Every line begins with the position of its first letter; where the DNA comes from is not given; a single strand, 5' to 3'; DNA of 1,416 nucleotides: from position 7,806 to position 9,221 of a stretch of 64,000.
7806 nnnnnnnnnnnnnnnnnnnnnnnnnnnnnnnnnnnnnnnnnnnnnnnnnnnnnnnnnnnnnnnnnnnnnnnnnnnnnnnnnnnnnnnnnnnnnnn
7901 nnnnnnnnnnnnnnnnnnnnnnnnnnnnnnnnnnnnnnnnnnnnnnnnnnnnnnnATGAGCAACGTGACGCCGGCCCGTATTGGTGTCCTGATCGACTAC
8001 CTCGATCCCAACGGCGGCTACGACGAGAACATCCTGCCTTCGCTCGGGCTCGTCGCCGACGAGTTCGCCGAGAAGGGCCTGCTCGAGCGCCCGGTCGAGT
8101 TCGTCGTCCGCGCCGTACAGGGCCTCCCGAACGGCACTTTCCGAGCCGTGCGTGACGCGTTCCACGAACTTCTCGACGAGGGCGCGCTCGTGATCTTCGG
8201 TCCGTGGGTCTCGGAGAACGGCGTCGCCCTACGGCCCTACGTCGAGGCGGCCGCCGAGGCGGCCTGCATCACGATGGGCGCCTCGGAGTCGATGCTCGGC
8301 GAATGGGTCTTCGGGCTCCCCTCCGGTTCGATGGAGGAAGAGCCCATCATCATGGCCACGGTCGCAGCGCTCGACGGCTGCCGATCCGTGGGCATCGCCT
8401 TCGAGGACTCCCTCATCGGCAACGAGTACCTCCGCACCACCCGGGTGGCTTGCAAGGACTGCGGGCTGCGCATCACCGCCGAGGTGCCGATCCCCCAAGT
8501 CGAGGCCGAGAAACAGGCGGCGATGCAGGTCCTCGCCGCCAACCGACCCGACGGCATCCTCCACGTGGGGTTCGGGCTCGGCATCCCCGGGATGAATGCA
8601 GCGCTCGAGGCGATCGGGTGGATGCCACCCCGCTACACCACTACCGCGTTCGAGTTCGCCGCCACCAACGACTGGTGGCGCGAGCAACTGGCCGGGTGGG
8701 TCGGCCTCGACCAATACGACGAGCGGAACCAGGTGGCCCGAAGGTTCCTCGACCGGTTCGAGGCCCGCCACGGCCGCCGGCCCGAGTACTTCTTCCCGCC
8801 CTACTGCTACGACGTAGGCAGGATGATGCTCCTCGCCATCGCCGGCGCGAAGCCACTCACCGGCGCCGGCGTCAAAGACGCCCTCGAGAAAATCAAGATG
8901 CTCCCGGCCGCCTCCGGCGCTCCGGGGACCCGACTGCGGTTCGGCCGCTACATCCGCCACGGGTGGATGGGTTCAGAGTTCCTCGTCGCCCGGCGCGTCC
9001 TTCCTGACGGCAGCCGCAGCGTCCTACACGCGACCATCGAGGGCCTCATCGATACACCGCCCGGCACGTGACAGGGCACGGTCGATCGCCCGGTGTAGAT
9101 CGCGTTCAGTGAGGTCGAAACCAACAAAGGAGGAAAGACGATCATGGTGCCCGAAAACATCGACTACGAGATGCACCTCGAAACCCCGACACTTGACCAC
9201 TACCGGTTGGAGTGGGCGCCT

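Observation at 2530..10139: Two paralogous modules pairing a signal-less LivJ/AmiC-type binding protein with a DapB-N-like oxidoreductase, one fused into a P450 operon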

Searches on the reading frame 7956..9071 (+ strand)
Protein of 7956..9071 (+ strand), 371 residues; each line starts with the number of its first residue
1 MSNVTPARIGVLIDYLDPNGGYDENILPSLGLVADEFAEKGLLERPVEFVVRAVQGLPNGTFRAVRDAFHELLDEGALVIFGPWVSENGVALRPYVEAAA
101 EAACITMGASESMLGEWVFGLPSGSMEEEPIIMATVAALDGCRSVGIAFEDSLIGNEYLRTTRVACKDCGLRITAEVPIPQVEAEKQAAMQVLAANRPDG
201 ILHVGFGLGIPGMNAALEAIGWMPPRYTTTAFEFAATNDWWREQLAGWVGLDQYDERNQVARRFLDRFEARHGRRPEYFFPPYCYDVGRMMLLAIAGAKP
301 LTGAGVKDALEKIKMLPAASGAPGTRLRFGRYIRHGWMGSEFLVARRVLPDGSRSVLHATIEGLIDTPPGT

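Call 9: search_protein_families(library=pfam, proteins=[window:7956-9071:+], max_evalue=0.01)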
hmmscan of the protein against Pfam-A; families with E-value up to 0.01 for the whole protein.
window:7956-9071:+ (371 aa): 1 family
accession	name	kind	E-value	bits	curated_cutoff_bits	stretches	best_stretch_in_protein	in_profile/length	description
PF13458.12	Peripla_BP_6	-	2.3e-19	70.7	31.7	1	8-334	3-331/343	Periplasmic binding protein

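Call 10: search_protein_families(library=ncbifam, proteins=[window:7956-9071:+], max_evalue=0.01)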
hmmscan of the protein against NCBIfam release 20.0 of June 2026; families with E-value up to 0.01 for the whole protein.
window:7956-9071:+ (371 aa): 0 families

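Call 14: search_solved_structures(query=window:7956-9071:+, max_evalue=0.01)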
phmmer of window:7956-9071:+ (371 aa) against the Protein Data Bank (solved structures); distinct sequences matched with E-value up to 0.01: 0.

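Call 16: find_homologous_proteins(query=window:7956-9071:+, max_evalue=0.00001)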
Query window:7956-9071:+ (371 aa): 699 proteins with E <= 0.00001 among 8000 candidates; the best 120 are listed.
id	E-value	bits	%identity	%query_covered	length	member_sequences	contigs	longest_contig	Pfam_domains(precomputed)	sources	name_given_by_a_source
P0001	9.4e-226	767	90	99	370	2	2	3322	PF13458.13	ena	-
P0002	5.9e-225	765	90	99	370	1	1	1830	PF13458.13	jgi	jgi:branched-chain amino acid transport system substrate-binding protein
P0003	6.0e-225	765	90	100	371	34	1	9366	PF13458.13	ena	-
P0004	3.0e-220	749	89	100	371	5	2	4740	PF13458.13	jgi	-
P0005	4.8e-219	745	89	99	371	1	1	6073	PF13458.13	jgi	jgi:ABC-type branched-subunit amino acid transport system substrate-binding protein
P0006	5.9e-219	745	86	99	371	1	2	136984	PF13458.13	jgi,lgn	jgi:ABC-type branched-subunit amino acid transport system substrate-binding protein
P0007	3.1e-218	743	88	99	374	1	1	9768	PF13458.13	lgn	-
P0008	6.3e-218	742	87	99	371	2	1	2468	PF13458.13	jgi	jgi:branched-chain amino acid transport system substrate-binding protein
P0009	1.3e-216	737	86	99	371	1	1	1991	PF13458.13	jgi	-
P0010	4.8e-216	735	86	99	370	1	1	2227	PF13458.13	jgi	jgi:branched-chain amino acid transport system substrate-binding protein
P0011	6.2e-216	735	86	99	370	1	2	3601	PF13458.13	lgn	-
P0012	1.2e-215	734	87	99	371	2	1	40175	PF13458.13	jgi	jgi:ABC-type branched-subunit amino acid transport system substrate-binding protein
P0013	1.2e-215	734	86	100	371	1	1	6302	PF13458.13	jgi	jgi:branched-chain amino acid transport system substrate-binding protein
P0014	2.5e-215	733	85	99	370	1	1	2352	PF13458.13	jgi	jgi:branched-chain amino acid transport system substrate-binding protein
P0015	3.0e-215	733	85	99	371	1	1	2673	PF13458.13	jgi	jgi:branched-chain amino acid transport system substrate-binding protein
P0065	7.0e-201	686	80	100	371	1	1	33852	PF13458.13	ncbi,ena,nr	ncbi:MAG TPA: ABC transporter substrate-binding protein [Microthrixaceae bacterium]|nr:ABC transport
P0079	6.0e-199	679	79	99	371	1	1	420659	PF13458.13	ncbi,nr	ncbi:hypothetical protein DVS77_04480 [Mycolicibacterium moriokaense]|nr:hypothetical protein DVS77_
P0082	1.4e-198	678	80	99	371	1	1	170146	PF13458.13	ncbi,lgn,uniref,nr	ncbi:Uncharacterised protein [Mycolicibacterium vanbaalenii]|uniref:Leucine-binding protein domain-c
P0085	3.6e-198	677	79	99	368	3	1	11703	PF13458.13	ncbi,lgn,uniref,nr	ncbi:hypothetical protein A5765_01405 [Mycolicibacterium celeriflavum]|uniref:ABC transporter substr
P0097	6.2e-197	673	79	98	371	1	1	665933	PF13458.13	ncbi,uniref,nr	ncbi:ABC transporter substrate-binding protein [Nocardia bovistercoris]|uniref:ABC transporter subst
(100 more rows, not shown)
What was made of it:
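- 7956..9071 (+): BP2: leaderless type-I binding protein (Peripla_BP_6), 371 aa, ATGA overlap with OR2. Orthologs 77-90% identical (call 16).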

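Call 18: find_encoding_contigs(protein=P0097, flank=10000, max_places=2)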
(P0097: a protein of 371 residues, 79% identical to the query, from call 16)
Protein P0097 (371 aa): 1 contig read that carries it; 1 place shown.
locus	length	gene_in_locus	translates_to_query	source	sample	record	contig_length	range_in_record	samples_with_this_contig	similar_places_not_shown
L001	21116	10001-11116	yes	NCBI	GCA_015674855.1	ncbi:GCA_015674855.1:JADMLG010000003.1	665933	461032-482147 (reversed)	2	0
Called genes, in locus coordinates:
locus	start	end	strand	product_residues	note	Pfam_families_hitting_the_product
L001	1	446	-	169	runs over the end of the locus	PF01243:PNPOx_N, PF12900:Pyridox_ox_2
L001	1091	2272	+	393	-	PF13810:DUF4185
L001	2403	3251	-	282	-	PF00296:Bac_luciferase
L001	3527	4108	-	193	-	PF00440:TetR_N, PF21597:TetR_C_43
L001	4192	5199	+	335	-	PF00248:Aldo_ket_red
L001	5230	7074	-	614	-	PF13522:GATase_6, PF13537:GATase_7, PF00733:Asn_synthase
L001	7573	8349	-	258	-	PF00392:GntR, PF07729:FCD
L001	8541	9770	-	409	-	PF00067:p450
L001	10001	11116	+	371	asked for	PF13458:Peripla_BP_6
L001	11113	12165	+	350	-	PF01113:DapB_N (faint)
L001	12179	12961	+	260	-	PF00106:adh_short, PF08659:KR, PF23441:SDR (weak), PF13561:adh_short_C2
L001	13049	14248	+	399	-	PF00067:p450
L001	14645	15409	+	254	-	PF02405:MlaE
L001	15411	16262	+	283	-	PF02405:MlaE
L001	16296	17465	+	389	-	PF02470:MlaD, PF11887:Mce4_CUP1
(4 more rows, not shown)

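Call 19: find_encoding_contigs(protein=P0065, flank=10000, max_places=2)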
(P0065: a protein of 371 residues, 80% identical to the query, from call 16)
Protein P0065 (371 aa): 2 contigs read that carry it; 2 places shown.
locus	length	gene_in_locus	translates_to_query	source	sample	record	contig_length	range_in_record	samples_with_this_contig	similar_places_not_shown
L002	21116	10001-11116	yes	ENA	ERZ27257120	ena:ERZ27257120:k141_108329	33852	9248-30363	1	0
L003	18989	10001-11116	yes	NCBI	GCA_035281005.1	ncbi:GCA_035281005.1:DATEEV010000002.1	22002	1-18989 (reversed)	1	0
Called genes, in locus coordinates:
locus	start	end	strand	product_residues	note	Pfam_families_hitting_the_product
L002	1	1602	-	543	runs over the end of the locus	PF00501:AMP-binding, PF13193:AMP-binding_C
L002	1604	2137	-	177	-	PF13669:Glyoxalase_4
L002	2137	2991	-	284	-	PF05721:PhyH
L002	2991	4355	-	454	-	PF04909:Amidohydro_2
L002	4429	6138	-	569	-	PF00501:AMP-binding, PF13193:AMP-binding_C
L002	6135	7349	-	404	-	PF00067:p450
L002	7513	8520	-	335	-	-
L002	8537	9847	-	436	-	PF13458:Peripla_BP_6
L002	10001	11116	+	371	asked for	PF13458:Peripla_BP_6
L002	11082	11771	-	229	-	PF00440:TetR_N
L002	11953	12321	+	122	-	PF12487:DUF3703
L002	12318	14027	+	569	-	PF00394:Cu-oxidase (faint), PF07732:Cu-oxidase_3, PF19335:HMBD (weak), PF07731:Cu-oxidase_2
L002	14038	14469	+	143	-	-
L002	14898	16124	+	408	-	PF00355:Rieske, PF00848:Ring_hydroxyl_A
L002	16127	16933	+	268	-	PF07366:SnoaL (faint), PF12680:SnoaL_2 (faint)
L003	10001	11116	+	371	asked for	PF13458:Peripla_BP_6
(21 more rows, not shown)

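Call 26: search_protein_representatives(protein=window:7956-9071:+)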
Query: 371 residues. Proteins with E-value up to 0.001 (for the whole library): 754; up to 1e-10: 422; up to 1e-30: 139. The best 150 are listed.
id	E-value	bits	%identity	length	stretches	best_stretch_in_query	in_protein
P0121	1.3e-105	370.2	70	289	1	1-232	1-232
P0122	1.6e-101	356.8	51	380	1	4-365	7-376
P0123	2.9e-99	349.4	62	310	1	65-318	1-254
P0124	6.2e-99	348.3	91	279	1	190-353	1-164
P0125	4.1e-94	332.4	93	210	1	5-168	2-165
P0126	9.0e-91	321.4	46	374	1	1-353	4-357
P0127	5.6e-89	315.5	69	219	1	160-366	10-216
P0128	6.1e-89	315.4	47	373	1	2-353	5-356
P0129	8.3e-89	315.0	34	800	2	5-349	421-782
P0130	1.5e-85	304.2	41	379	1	7-354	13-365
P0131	1.5e-80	287.8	42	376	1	25-362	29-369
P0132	2.8e-77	277.0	42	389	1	5-352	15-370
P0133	2.5e-74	267.3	41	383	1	11-357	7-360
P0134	1.4e-73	264.8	46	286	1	85-368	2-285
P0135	2.4e-73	264.1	72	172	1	29-198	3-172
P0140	4.1e-63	230.4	40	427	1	34-355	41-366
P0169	2.5e-47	178.5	38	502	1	67-366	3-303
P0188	4.1e-42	161.3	34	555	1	29-349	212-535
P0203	4.5e-40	154.6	30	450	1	5-347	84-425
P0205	2.9e-39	151.9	33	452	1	5-348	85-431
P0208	1.4e-38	149.7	34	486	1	6-346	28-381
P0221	1.7e-35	139.5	32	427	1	20-351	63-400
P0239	6.4e-33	131.0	43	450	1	144-364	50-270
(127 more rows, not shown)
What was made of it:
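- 754 representatives at E<=1e-3 and 139 at E<=1e-30 (call 26).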

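Call 27: search_protein_families(library=pfam, proteins=[P0129, P0188, P0169, P0208, P0203, P0205, P0239, P0140, P0221], max_evalue=0.001)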
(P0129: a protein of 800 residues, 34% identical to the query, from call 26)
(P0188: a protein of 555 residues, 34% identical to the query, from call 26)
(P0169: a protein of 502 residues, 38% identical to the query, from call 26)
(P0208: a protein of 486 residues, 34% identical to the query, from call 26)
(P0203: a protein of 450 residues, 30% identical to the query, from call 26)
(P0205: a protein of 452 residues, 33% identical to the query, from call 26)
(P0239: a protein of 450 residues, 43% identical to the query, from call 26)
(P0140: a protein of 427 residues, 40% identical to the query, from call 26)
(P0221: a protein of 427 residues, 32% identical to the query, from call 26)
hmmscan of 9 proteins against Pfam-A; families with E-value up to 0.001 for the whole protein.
P0129 (800 aa): 2 families
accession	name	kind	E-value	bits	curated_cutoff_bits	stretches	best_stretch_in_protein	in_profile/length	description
PF13458.12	Peripla_BP_6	-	2.4e-54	185.7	31.7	2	439-770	20-330/343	Periplasmic binding protein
PF01094.35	ANF_receptor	-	2.6e-11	43.6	25.4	1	481-732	41-294/353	Receptor family ligand binding region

P0188 (555 aa): 1 family
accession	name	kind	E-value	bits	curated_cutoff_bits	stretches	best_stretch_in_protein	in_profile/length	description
PF13458.12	Peripla_BP_6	-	9.4e-28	98.3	31.7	1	192-521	2-327/343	Periplasmic binding protein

P0169 (502 aa): 1 family
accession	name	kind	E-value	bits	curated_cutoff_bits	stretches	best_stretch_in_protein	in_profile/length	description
PF13458.12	Peripla_BP_6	-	6.5e-08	33.1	31.7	1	4-212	60-272/343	Periplasmic binding protein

P0208 (486 aa): 1 family
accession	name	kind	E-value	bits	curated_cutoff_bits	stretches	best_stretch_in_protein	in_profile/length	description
PF13458.12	Peripla_BP_6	-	7e-23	82.3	31.7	1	28-356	1-318/343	Periplasmic binding protein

P0203 (450 aa): 1 family
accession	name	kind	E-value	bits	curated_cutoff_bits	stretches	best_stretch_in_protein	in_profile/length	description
PF13458.12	Peripla_BP_6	-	5e-24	86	31.7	1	85-403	1-318/343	Periplasmic binding protein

P0205 (452 aa): 1 family
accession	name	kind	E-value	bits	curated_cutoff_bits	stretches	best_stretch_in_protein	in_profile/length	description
PF13458.12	Peripla_BP_6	-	4.4e-15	56.6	31.7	1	86-408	1-320/343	Periplasmic binding protein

P0239 (450 aa): 0 families

P0140 (427 aa): 1 family
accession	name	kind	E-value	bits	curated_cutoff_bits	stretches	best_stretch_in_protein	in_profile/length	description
PF01094.35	ANF_receptor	-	0.0001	22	25.4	1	67-195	35-169/353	Receptor family ligand binding region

P0221 (427 aa): 1 family
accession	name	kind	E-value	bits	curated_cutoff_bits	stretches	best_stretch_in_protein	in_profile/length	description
PF13458.12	Peripla_BP_6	-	4.3e-14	53.4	31.7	1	103-394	52-334/343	Periplasmic binding protein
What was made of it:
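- Tried and rejected: The long representatives turned out to be a BP-BP tandem (P0129) or to carry extensions with no domain match (call 27).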

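Call 32: find_related_loci(query=A2, collection=genome_contigs, flank=10000)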
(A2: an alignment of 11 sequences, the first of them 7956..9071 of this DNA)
Query A2 (371 aa) in genome_contigs; peptide patterns used: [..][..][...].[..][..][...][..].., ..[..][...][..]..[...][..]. (x = any residue, [..] = any of these).
600 stretches matched a pattern (row limit reached: there are more); 529 encode a relative of the query (tblastn E <= 1e-3); the best 80 are kept; 80 distinct loci.
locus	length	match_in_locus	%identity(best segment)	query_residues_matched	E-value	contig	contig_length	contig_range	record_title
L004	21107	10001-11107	86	1-369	0e+0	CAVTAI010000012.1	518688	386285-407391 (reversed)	MAG: uncultured Acidobacteriota bacterium isolate MFD04651.bin.2.135 genome assembly, contig: contig_5206, whole genome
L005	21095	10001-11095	85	2-366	0e+0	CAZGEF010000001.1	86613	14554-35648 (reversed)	MAG TPA_asm: uncultured Rhabdothermincola sp. isolate SRP344714_co2_336 genome assembly, contig: NODE_561_length_86613_c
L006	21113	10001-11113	81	1-371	0e+0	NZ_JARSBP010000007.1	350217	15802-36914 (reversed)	Mycobacterium sp. 236(2023) Mycobac.236_ctg0007, whole genome shotgun sequence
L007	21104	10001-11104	81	1-368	0e+0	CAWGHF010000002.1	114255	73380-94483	MAG: uncultured Actinomycetota bacterium isolate MFD02840.bin.1.259 genome assembly, contig: contig_113270, whole genome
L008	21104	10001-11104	80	1-368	0e+0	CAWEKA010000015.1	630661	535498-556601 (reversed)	MAG: uncultured Actinomycetota bacterium isolate MFD05942.bin.1.463 genome assembly, contig: contig_5213, whole genome s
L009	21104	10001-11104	85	1-368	0e+0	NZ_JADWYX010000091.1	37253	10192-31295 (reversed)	Frankia sp. AgB1.9 NODE_91_length_37253_cov_42.423365, whole genome shotgun sequence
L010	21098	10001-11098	80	1-366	0e+0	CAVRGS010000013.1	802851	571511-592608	MAG: uncultured Actinomycetes bacterium isolate MFD05442.bin.1.365 genome assembly, contig: contig_654, whole genome sho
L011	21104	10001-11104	79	1-368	0e+0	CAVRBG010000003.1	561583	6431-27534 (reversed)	MAG: uncultured Actinomycetes bacterium isolate MFD04944.bin.2.123 genome assembly, contig: contig_16605, whole genome s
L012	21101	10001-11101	80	2-368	0e+0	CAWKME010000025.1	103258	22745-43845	MAG: uncultured Actinomycetota bacterium isolate MFD03044.bin.2.96 genome assembly, contig: contig_32840, whole genome s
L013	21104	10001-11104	79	1-368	0e+0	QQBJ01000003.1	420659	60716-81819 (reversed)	Mycolicibacterium moriokaense strain DSM 44221 scaffold_2, whole genome shotgun sequence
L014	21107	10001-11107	78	1-369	0e+0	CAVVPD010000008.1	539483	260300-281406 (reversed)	MAG: uncultured Actinomycetes bacterium isolate MFD02416.bin.2.29 genome assembly, contig: contig_55801, whole genome sh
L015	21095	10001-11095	79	2-366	0e+0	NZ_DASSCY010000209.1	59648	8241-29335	MAG: Mycobacterium sp. isolate SMAG_U934 k141_1159548, whole genome shotgun sequence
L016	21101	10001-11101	78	2-368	0e+0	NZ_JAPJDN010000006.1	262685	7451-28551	Mycobacterium pinniadriaticum strain CVI_P3 contig00006, whole genome shotgun sequence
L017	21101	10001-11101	78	2-368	0e+0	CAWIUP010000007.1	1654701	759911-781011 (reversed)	MAG: uncultured Actinomycetota bacterium isolate MFD01872.bin.2.120 genome assembly, contig: contig_33947, whole genome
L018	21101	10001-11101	77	2-368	0e+0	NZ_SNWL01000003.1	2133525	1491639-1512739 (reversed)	Mycobacterium sp. BK086 Ga0307707_101, whole genome shotgun sequence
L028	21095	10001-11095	75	1-365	0e+0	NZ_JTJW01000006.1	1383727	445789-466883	Mycolicibacterium setense strain DSM 45070 NODE_1, whole genome shotgun sequence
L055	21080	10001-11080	44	2-357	2e-98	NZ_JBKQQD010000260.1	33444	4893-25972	MAG: Mycobacterium sp. isolate MGr1A1B1C__bin_69 MGr1A1B1C_000000120273, whole genome shotgun sequence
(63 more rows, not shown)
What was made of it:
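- Tried and rejected: I repeated it with 11 sequences (call 32).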

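Call 37: search_protein_families(library=pfam, proteins=[L055:6642-8963:+, L055:8994-9926:+, L055:11055-12245:+, L055:12037-13239:+, L055:14600-16084:+, L055:1125-2432:-, L055:3199-4446:-, L055:17159-18307:+, L055:18304-19107:+, L055:19112-20215:-], max_evalue=0.0001)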
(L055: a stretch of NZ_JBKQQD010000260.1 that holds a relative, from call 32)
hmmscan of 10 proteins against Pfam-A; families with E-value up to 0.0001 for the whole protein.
L055:6642-8963:+ (773 aa): 3 families
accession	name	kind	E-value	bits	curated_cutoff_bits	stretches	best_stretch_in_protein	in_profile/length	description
PF13519.12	VWA_2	-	2.4e-10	41.4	27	1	575-689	1-106/107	von Willebrand factor type A domain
PF01882.25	DUF58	-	1.1e-07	31.7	23.4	1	560-710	23-164/216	Protein of unknown function DUF58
PF05762.20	VWA_CoxE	-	5e-05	23.3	26.4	0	525-587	13-71/222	VWA domain containing CoxE-like protein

L055:8994-9926:+ (310 aa): 3 families
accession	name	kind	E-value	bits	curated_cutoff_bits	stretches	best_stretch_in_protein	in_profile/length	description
PF07728.20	AAA_5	-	2.1e-33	115.7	22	1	73-206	2-139/139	AAA domain (dynein-related subfamily)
PF08406.16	CbbQ_C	-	7e-27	93.9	20.6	1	219-301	1-83/85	CbbQ/NirQ/NorQ C-terminal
PF00004.35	AAA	-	8.4e-05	23.5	21.2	0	74-108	2-36/131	ATPase family associated with various cellular activities (AAA)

L055:11055-12245:+ (396 aa): 1 family
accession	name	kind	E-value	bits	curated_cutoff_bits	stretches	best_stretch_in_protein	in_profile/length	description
PF17198.9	AveC_like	-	1.1e-64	218.5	26.6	1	113-345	1-234/234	Spirocyclase AveC-like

L055:12037-13239:+ (400 aa): 3 families
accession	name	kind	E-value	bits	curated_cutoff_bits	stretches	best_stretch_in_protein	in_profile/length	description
PF00106.31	adh_short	-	1.8e-42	145.5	26.6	1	74-264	3-190/195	short chain dehydrogenase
PF13561.12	adh_short_C2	-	6.2e-29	101.7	27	1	78-266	1-186/236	Enoyl-(Acyl carrier protein) reductase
PF08659.16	KR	-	1.1e-13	52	22.6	1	74-232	3-158/180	KR domain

L055:14600-16084:+ (494 aa): 1 family
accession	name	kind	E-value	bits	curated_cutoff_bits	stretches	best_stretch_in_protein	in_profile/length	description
PF00171.27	Aldedh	-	2.6e-143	478.4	23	1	20-489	2-461/461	Aldehyde dehydrogenase family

L055:1125-2432:- (435 aa): 1 family
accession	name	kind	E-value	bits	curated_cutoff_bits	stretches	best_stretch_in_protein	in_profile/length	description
PF00440.29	TetR_N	-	8.2e-26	90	24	2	32-77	1-47/47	Bacterial regulatory proteins, tetR family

L055:3199-4446:- (415 aa): 3 families
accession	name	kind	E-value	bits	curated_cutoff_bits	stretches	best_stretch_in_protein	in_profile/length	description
PF00441.29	Acyl-CoA_dh_1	-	1.9e-19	70.7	22.4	1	268-390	17-130/150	Acyl-CoA dehydrogenase, C-terminal domain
PF02771.21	Acyl-CoA_dh_N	-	6.3e-16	59.2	22.9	1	41-138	1-97/113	Acyl-CoA dehydrogenase, N-terminal domain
PF08028.16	Acyl-CoA_dh_2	-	3.7e-05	24.5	22.7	1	269-377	3-112/134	Acyl-CoA dehydrogenase, C-terminal domain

L055:17159-18307:+ (382 aa): 2 families
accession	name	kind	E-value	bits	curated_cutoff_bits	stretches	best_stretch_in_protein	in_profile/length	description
PF00108.29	Thiolase_N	-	6e-69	232.7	26.4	1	5-251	2-259/260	Thiolase, N-terminal domain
PF02803.24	Thiolase_C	-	9.1e-43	145.2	27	1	259-380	1-122/123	Thiolase, C-terminal domain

L055:18304-19107:+ (267 aa): 2 families
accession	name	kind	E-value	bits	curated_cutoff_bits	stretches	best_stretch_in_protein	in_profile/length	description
PF00378.25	ECH_1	-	7.4e-59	199.5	27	1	16-266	3-250/251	Enoyl-CoA hydratase/isomerase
PF16113.10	ECH_2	-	3.3e-31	109.4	27.2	1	20-203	2-188/335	Enoyl-CoA hydratase/isomerase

L055:19112-20215:- (367 aa): 4 families
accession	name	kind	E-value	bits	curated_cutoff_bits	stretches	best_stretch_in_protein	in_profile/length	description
PF01494.25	FAD_binding_3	-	1.2e-15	58.1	22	1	35-197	2-182/349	FAD binding domain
PF01266.30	DAO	-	5.4e-08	33.2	27.9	1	36-68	1-33/353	FAD dependent oxidoreductase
PF05834.18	Lycopene_cycl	-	1.7e-05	24.5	23.4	0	36-69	1-36/380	Lycopene cyclase protein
PF00890.30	FAD_binding_2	-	6.6e-05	22.7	20.4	1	36-66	1-31/414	FAD binding domain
